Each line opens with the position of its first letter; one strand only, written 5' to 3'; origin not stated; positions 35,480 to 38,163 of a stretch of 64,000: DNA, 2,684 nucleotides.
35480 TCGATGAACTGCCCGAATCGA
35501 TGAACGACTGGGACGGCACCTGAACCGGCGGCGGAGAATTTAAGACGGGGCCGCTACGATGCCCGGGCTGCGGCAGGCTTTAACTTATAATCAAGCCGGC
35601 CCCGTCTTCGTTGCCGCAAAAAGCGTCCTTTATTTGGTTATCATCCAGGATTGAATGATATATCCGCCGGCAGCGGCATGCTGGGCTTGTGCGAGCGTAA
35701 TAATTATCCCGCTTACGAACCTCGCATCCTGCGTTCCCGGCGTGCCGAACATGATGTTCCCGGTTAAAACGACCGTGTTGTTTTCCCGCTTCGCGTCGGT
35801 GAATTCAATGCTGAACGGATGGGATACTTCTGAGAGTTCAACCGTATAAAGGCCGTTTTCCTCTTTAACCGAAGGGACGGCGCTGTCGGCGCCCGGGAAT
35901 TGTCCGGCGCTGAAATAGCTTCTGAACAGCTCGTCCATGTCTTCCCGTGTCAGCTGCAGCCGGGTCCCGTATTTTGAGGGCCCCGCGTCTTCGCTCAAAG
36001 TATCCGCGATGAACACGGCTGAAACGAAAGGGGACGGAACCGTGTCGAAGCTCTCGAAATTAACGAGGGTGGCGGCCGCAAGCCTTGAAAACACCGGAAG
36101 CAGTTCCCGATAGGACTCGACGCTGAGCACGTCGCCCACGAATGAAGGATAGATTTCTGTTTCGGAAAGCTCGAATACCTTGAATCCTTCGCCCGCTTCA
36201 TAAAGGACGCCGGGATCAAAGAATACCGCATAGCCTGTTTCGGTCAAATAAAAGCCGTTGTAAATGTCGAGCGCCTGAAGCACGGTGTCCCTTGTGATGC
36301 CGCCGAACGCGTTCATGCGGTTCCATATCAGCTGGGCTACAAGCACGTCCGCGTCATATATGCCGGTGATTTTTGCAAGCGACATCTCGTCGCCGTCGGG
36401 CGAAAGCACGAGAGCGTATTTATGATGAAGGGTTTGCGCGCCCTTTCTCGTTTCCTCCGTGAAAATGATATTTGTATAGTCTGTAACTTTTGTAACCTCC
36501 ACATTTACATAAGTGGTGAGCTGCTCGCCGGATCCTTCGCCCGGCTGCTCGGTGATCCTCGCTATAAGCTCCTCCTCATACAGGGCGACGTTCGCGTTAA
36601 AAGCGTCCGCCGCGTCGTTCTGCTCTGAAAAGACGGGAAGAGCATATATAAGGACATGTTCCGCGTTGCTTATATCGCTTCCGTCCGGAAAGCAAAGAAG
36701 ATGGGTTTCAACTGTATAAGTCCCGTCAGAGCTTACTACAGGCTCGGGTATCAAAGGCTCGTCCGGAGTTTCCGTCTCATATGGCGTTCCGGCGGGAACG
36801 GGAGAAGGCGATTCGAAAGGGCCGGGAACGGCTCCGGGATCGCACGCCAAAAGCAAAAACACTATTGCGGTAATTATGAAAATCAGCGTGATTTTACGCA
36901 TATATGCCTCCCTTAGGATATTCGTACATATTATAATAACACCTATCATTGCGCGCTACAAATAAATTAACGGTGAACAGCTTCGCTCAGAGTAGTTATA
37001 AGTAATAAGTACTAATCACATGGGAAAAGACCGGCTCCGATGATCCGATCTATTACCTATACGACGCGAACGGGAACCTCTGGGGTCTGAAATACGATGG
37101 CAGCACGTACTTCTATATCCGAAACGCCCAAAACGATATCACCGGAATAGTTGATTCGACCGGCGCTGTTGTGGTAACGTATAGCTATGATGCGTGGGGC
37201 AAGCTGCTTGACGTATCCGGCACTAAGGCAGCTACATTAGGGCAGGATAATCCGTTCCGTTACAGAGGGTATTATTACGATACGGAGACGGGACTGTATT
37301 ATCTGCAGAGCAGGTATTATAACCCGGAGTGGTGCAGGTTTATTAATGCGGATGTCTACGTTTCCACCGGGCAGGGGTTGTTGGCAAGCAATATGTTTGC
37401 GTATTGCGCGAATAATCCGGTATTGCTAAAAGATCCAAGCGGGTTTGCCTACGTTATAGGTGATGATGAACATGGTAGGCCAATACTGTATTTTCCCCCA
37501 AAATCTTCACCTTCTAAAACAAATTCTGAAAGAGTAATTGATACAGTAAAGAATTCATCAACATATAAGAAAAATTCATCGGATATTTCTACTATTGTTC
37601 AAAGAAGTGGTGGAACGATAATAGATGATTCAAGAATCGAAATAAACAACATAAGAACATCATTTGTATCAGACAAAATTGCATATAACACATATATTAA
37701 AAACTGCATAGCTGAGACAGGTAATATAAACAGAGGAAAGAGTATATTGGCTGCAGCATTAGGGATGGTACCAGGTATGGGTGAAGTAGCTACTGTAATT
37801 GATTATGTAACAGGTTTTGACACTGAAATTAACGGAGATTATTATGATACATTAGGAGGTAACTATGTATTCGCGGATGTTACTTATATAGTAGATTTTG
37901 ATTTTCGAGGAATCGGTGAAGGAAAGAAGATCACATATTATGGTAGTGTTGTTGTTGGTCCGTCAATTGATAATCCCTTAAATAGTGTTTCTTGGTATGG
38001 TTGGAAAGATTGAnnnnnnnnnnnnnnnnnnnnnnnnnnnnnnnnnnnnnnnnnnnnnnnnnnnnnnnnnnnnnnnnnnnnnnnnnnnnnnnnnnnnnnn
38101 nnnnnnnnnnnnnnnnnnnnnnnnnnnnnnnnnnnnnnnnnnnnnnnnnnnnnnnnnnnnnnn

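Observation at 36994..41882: Detached array of three orphan RHS-tail toxin cassettes, with no full-length rhs gene nearby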

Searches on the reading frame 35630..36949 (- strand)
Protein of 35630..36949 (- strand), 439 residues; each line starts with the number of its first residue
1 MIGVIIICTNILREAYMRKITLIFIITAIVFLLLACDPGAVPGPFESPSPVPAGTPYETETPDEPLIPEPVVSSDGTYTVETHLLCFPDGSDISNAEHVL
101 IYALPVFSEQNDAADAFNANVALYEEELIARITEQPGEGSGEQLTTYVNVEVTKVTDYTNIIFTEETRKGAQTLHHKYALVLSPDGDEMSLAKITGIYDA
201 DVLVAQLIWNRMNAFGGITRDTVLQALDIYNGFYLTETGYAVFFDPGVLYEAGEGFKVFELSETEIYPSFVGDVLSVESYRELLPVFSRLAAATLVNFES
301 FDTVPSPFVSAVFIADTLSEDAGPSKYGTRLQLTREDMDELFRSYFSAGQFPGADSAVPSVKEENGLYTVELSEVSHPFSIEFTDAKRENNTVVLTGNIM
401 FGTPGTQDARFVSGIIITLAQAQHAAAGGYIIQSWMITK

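Call 11: search_protein_families(library=pfam, proteins=[window:35630-36949:-], max_evalue=0.01)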
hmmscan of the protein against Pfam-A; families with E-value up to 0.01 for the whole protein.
window:35630-36949:- (439 aa): 0 families

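Call 12: search_protein_families(library=ncbifam, proteins=[window:35630-36949:-], max_evalue=0.01)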
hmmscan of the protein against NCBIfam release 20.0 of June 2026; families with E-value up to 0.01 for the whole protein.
window:35630-36949:- (439 aa): 0 families

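Call 48: find_encoding_contigs(protein=window:35630-36901:-, flank=10000, max_places=8)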
Protein window:35630-36901:- (423 aa): 2 contigs read that carry it; 2 places shown.
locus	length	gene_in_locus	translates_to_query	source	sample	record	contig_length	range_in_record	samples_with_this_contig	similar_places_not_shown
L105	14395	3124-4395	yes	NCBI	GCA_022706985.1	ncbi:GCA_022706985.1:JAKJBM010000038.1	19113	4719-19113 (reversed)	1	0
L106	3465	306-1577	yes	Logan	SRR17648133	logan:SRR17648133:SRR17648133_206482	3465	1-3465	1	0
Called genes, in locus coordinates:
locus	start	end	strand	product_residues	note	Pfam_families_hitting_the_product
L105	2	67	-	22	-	?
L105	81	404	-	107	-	-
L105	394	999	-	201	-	PF25023:TEN_YD-shell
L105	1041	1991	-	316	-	PF13540:RCC1_2 (faint)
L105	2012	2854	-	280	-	-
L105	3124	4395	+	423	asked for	-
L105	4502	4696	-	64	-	-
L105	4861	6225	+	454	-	PF01225:Mur_ligase, PF08245:Mur_ligase_M, PF02875:Mur_ligase_C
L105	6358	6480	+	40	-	-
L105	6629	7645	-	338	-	PF13793:Pribosyltran_N, PF00156:Pribosyltran, PF14572:Pribosyl_synth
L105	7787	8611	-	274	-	PF02811:PHP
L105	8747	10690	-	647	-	PF00004:AAA, PF17862:AAA_lid_3, PF01434:Peptidase_M41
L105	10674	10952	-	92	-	-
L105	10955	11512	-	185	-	PF00156:Pribosyltran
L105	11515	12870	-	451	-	PF01171:ATP_bind_3, PF09179:TilS (weak), PF11734:TilS_C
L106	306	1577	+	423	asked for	-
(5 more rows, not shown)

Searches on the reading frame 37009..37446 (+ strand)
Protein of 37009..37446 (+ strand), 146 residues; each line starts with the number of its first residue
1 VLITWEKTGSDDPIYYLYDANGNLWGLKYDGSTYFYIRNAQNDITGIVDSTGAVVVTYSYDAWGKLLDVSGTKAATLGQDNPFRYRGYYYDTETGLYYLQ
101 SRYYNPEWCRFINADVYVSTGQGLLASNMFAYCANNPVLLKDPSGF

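Call 26: find_related_loci(query=window:37009-37446:+, collection=genome_contigs, flank=10000)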
Query window:37009-37446:+ (146 aa) in genome_contigs; peptide patterns used: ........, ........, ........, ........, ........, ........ (x = any residue, [..] = any of these).
599 stretches matched a pattern (row limit reached: there are more); 562 encode a relative of the query (tblastn E <= 1e-3); the best 80 are kept; 75 distinct loci.
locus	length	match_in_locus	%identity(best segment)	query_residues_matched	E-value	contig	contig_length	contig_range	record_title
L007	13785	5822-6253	67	3-145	3e-65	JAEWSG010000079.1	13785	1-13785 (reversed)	MAG: Bacillota bacterium isolate OH_SBrB_95 k127_397924, whole genome shotgun sequence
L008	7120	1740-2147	69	3-138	3e-64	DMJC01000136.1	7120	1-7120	MAG TPA_asm: Clostridiales bacterium isolate UBA8949 contig_125517, whole genome shotgun sequence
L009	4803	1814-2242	60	3-146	1e-56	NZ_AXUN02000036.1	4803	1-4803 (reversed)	Youngiibacter fragilis 232.1 contig_130, whole genome shotgun sequence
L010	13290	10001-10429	60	2-145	1e-54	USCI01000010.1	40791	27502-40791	uncultured Ruminococcaceae bacterium isolate UMGS1591 genome assembly, contig: NODE_554_length_40791_cov_5.645400, whole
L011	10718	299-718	60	6-146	5e-53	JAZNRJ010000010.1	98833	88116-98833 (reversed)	MAG: Acutalibacteraceae bacterium isolate T1900044817_TS20190283.MAGScoT_cleanbin_000002 SGB_2823_k141_505621, whole gen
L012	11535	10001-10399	62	14-146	5e-53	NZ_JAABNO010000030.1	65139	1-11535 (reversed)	Clostridium sp. C8-1-8 NODE_30_length_65139_cov_221.447499, whole genome shotgun sequence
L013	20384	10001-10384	66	18-145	6e-53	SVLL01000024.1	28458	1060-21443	MAG: Oscillospiraceae bacterium isolate SIG486 NODE_33468_length_28458_cov_2.179203, whole genome shotgun sequence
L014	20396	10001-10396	63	14-145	6e-53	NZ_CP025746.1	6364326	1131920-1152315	Clostridium manihotivorum strain CT4 chromosome, complete genome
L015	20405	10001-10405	62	11-145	2e-52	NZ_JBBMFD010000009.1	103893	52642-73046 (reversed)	Solibaculum intestinale strain CLA-JM-H44 CLAJMH44_contig_9_length_103893, whole genome shotgun sequence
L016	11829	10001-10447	57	3-145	2e-52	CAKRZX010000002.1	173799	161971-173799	MAG: uncultured Clostridia bacterium isolate REFINED_METABAT215_TOP10_CONTIGS_1500_ASSEMBLY_K77_MERGED__Hadza_MoBio_hadz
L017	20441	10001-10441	60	2-145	3e-52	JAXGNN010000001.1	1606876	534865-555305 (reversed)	MAG: Christensenellales bacterium isolate AnMBR.bin257 bin257_1, whole genome shotgun sequence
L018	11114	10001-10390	67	16-145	3e-52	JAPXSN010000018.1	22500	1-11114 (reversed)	MAG: Clostridia bacterium isolate binned_ad_9.19 NODE_2776_length_22500_cov_1.861530, whole genome shotgun sequence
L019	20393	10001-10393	64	15-145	5e-52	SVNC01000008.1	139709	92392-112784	MAG: Oscillospiraceae bacterium isolate SIG529 NODE_2549_length_139709_cov_9.387507, whole genome shotgun sequence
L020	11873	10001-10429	56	3-146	2e-51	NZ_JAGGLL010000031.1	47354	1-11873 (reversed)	Clostridium punense strain DSM 28650 Ga0454145_31, whole genome shotgun sequence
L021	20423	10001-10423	59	6-146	1e-51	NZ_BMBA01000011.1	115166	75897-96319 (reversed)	Clostridium zeae strain CSC2 sequence11, whole genome shotgun sequence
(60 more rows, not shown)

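Call 43: find_related_loci(query=window:37009-37446:+, collection=viral_contigs, flank=10000)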
Query window:37009-37446:+ (146 aa) in viral_contigs; peptide patterns used: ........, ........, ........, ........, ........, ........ (x = any residue, [..] = any of these).
5 stretches matched a pattern; 2 encode a relative of the query (tblastn E <= 1e-3); 2 distinct loci.
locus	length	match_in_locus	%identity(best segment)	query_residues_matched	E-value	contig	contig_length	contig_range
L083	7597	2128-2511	47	16-145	8e-37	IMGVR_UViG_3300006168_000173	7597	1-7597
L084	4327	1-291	52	52-145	3e-28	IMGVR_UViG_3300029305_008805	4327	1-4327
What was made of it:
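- Tried and rejected: A phage origin of the tails has little support: only 2 weak hits in viral contigs (call 43).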

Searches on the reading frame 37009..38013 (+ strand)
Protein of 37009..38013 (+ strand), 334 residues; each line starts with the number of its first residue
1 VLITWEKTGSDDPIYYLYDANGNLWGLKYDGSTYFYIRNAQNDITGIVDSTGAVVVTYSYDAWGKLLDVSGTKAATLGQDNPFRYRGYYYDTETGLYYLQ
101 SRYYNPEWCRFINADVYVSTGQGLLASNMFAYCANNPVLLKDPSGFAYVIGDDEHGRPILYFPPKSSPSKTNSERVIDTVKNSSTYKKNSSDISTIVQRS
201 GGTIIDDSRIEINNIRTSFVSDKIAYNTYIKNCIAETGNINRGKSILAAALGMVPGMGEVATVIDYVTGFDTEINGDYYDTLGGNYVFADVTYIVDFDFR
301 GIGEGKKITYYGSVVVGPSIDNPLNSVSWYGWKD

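Call 11: search_protein_families(library=pfam, proteins=[window:37009-38013:+], max_evalue=0.01)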
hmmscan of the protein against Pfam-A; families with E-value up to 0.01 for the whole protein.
window:37009-38013:+ (334 aa): 1 family
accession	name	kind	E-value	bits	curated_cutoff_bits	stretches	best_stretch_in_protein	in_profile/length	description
PF05593.20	RHS_repeat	-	0.00075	20.3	22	1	39-67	2-29/38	RHS Repeat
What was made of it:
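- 37009..37446 (+): Block 1 handle: a 5'-truncated end of the RHS YD shell plus the RHS-associated core, ending in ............. There is no start codon before GTG 37171 and no SD. RHS_repeat (call 11).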

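Call 12: search_protein_families(library=ncbifam, proteins=[window:37009-38013:+], max_evalue=0.01)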
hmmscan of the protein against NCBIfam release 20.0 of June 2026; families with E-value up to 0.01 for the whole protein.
window:37009-38013:+ (334 aa): 3 families
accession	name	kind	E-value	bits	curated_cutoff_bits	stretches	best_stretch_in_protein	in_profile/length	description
TIGR03696.1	Rhs_assc_core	domain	7.9e-21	74.4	32.5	1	60-145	1-75/76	RHS repeat-associated core domain-containing protein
NF041261.1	RHS_core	equivalog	1.5e-07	29.6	2000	1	47-144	1171-1259/1261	RHS element core protein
TIGR01643.1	YD_repeat_2x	repeat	0.0019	18.7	15.8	0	39-67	2-29/42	YD repeat-containing protein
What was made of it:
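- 37009..37446 (+): TIGR03696, E 7.9e-21, 74.4 bits (call 12).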

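Call 14: find_homologous_proteins(query=window:37009-38013:+)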
Query window:37009-38013:+ (334 aa): 7195 proteins with E <= 0.001 among 8000 candidates; the best 120 are listed.
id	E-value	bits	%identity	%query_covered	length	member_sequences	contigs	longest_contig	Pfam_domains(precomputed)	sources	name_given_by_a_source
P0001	1.0e-185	635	100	84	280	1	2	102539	-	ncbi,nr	ncbi:MAG: tRNA3(Ser)-specific nuclease WapA precursor [Firmicutes bacterium ADurb.Bin182]|nr:MAG: tR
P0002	1.5e-68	250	55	63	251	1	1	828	PF25023.2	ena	-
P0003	1.4e-65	240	52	61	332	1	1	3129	-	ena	-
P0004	1.1e-64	237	54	57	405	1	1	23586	PF25023.2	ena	-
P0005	8.1e-64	234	71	44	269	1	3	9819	PF25023.2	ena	-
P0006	4.7e-62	228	81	37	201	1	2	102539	PF25023.2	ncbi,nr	ncbi:MAG: tRNA nuclease WapA precursor [Firmicutes bacterium ADurb.Bin182]|nr:MAG: tRNA nuclease Wap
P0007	3.0e-61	226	58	43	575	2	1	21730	PF05593.20,PF25023.2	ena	-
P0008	1.9e-59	220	63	49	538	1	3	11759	PF05593.20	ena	-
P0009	2.4e-58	216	67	43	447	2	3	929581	PF05593.20,PF25023.2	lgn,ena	-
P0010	1.3e-56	210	61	45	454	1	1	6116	PF25023.2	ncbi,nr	ncbi:MAG: RHS repeat-associated core domain-containing protein, partial [Bacillota bacterium]|nr:RHS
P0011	1.5e-55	207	65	43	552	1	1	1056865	PF05593.20,PF25023.2,PF22322.2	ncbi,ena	-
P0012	2.1e-55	206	65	43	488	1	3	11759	PF05593.20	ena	-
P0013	4.3e-55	205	62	44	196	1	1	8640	PF25023.2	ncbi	-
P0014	1.8e-54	203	62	43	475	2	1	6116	PF25023.2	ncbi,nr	ncbi:MAG: RHS repeat-associated core domain-containing protein [Bacillota bacterium]|nr:RHS repeat-a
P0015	3.4e-54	202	62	43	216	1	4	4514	PF25023.2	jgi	jgi:RHS repeat-associated protein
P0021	1.6e-53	200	60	42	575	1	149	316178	PF05593.20,PF25023.2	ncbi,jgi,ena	jgi:RHS repeat-associated protein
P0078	7.2e-51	191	59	43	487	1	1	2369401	PF05593.20,PF25023.2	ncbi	-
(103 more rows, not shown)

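Call 16: find_encoding_contigs(protein=P0001, flank=10000, max_places=6)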
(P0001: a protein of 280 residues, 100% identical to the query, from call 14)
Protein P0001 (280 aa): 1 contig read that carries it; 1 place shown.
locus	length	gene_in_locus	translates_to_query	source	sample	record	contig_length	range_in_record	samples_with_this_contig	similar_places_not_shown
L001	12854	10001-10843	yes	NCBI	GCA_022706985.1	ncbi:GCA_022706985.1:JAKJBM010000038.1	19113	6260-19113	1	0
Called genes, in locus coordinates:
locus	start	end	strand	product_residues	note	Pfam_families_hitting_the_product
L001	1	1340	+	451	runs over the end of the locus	PF01171:ATP_bind_3, PF09179:TilS (weak), PF11734:TilS_C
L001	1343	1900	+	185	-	PF00156:Pribosyltran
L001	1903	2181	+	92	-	-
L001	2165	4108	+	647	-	PF00004:AAA, PF17862:AAA_lid_3, PF01434:Peptidase_M41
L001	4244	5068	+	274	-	PF02811:PHP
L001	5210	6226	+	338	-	PF13793:Pribosyltran_N, PF00156:Pribosyltran, PF14572:Pribosyl_synth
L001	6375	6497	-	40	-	-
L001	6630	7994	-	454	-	PF01225:Mur_ligase, PF08245:Mur_ligase_M, PF02875:Mur_ligase_C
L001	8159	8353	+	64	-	-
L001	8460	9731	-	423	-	-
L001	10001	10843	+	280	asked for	-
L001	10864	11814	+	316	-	PF13540:RCC1_2 (faint)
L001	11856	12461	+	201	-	PF25023:TEN_YD-shell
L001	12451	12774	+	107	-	-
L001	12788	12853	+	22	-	?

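Call 17: find_encoding_contigs(protein=P0078, flank=10000, max_places=3)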
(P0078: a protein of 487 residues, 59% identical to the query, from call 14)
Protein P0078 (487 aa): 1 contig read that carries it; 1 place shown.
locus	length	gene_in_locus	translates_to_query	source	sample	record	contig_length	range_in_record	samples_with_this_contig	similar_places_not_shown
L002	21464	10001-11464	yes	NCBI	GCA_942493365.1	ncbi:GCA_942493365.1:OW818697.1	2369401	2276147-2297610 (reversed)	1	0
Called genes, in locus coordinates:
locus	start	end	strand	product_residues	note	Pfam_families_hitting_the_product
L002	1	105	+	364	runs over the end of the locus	PF01820:Dala_Dala_lig_N, PF02786:CPSase_L_D2, PF02222:ATP-grasp, PF07478:Dala_Dala_lig_C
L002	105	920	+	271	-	PF01177:Asp_Glu_race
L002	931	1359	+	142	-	PF09148:DUF1934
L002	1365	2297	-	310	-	PF00291:PALP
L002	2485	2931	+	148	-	PF02082:Rrf2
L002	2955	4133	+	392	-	PF00155:Aminotran_1_2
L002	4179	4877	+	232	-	PF00072:Response_reg, PF20161:VpsR (weak), PF00486:Trans_reg_C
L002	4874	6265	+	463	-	PF00512:HisKA, PF02518:HATPase_c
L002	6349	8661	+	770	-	PF00403:HMA, PF00122:E1-E2_ATPase, PF00702:Hydrolase, PF08282:Hydrolase_3 (faint)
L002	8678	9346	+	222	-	-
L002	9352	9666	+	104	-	PF02583:Trns_repr_metal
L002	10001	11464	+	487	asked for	PF05593:RHS_repeat (faint), PF25023:TEN_YD-shell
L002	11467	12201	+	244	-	-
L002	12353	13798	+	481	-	PF00403:HMA, PF02683:DsbD_TM, PF13386:DsbD_2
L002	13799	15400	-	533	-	-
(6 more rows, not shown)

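Call 22: find_encoding_contigs(protein=P0021, flank=10000, max_places=4)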
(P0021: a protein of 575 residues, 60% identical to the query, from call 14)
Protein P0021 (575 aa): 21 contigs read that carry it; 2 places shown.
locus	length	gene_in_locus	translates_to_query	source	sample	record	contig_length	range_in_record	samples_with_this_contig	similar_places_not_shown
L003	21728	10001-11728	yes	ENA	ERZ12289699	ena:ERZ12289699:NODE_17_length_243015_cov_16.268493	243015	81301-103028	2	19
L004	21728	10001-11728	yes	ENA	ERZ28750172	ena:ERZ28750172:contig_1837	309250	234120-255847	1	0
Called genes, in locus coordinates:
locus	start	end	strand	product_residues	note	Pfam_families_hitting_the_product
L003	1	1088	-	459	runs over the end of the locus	PF14659:Phage_int_SAM_3, PF22022:Phage_int_M (faint), PF00589:Phage_integrase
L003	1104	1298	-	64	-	PF12728:HTH_17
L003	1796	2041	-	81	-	PF12645:HTH_16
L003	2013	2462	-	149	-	-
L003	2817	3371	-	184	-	-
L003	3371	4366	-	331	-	PF25023:TEN_YD-shell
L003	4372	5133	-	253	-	-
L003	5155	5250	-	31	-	-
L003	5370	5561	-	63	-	-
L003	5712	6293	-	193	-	-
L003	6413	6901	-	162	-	-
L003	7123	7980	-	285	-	PF13606:Ank_3 (faint), PF13857:Ank_5 (faint), PF12796:Ank_2, PF13637:Ank_4 (weak), PF00023:Ank (weak), PF12796:Ank_2, PF13637:Ank_4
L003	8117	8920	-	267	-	-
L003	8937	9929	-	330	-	PF25023:TEN_YD-shell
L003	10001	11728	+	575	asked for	PF05593:RHS_repeat (weak), PF25023:TEN_YD-shell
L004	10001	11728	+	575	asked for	PF05593:RHS_repeat (weak), PF25023:TEN_YD-shell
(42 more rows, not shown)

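Call 23: find_encoding_contigs(protein=P0009, flank=10000, max_places=3)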
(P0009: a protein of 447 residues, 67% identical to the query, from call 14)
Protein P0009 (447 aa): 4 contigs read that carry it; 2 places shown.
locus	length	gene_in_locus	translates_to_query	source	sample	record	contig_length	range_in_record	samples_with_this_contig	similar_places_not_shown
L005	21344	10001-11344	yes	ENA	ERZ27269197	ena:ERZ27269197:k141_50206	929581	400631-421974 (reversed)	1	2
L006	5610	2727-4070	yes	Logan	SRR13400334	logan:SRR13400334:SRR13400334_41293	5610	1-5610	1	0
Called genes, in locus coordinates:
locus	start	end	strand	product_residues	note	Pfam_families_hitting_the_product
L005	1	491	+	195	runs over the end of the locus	PF02508:Rnf-Nqr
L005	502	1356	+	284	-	PF04060:FeS, PF13187:Fer4_9 (weak), PF13237:Fer4_10 (weak), PF25160:LdpA_Fe-S-bd (weak), PF00037:Fer4 (weak), PF12837:Fer4_6 (weak), PF14697:Fer4_21 (weak), PF12838:Fer4_7, +5 more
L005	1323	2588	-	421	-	PF03600:CitMHS, PF16980:CitMHS_2 (faint), PF06808:DctM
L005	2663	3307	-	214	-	PF02254:TrkA_N, PF02080:TrkA_C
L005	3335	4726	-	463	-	PF02386:TrkH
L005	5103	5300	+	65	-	PF00909:Ammonium_transp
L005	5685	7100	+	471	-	PF00474:SSF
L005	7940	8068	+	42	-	-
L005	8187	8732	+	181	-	-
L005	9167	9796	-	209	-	PF13408:Zn_ribbon_recom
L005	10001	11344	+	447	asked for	PF05593:RHS_repeat (faint), PF25023:TEN_YD-shell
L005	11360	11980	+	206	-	-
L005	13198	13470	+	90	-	PF11823:Se_S_carrier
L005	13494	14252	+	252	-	PF00899:ThiF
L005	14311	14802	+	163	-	PF13302:Acetyltransf_3, PF13420:Acetyltransf_4, PF00583:Acetyltransf_1, PF13673:Acetyltransf_10 (weak), PF13508:Acetyltransf_7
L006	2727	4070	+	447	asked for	PF05593:RHS_repeat (faint), PF25023:TEN_YD-shell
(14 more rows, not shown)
